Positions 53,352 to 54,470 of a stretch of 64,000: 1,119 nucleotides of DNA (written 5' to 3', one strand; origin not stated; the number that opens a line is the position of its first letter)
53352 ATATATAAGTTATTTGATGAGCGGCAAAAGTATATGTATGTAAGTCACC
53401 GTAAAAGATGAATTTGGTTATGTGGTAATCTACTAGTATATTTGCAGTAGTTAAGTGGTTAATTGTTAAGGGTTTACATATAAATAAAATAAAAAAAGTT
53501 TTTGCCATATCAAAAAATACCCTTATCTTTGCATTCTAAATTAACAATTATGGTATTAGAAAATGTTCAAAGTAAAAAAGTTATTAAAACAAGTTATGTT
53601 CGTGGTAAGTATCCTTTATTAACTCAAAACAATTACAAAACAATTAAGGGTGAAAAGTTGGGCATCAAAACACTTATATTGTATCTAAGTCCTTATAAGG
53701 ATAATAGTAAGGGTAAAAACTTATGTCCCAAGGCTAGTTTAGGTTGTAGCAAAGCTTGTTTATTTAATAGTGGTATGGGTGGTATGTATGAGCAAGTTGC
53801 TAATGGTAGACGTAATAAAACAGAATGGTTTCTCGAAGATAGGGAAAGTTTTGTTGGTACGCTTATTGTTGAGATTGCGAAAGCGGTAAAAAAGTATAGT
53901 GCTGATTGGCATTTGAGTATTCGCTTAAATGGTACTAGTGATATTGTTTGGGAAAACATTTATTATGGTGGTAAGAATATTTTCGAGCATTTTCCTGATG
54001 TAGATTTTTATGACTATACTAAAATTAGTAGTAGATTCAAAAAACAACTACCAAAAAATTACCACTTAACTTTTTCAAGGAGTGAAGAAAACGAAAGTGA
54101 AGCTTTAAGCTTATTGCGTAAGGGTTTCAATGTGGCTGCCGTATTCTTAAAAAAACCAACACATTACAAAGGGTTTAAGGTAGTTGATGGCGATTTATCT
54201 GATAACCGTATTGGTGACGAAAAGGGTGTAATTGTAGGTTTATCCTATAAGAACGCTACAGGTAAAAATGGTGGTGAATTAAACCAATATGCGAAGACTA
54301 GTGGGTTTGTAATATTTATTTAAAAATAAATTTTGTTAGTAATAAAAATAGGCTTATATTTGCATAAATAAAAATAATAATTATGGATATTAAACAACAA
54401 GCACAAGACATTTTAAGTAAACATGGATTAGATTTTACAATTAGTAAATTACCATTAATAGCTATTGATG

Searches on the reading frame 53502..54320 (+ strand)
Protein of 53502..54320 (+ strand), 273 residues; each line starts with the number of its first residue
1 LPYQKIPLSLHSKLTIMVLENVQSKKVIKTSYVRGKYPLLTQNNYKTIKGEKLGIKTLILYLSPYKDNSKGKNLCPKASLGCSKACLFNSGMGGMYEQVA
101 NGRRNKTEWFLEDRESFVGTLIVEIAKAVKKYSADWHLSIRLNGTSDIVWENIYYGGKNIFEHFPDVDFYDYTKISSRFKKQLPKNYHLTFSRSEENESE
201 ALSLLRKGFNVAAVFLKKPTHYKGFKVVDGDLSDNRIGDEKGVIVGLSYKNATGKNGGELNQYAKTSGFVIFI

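Call 113: search_protein_families(library=phrogs, proteins=[window:53502-54320:+], max_evalue=0.00001)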
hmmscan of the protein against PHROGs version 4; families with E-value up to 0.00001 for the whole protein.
window:53502-54320:+ (273 aa): 2 families
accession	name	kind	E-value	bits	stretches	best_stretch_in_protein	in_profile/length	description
phrog_1617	-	unknown function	1.4e-63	215.6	1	21-256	23-262/273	-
phrog_1392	-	unknown function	2.9e-08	34.4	1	68-214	75-225/296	-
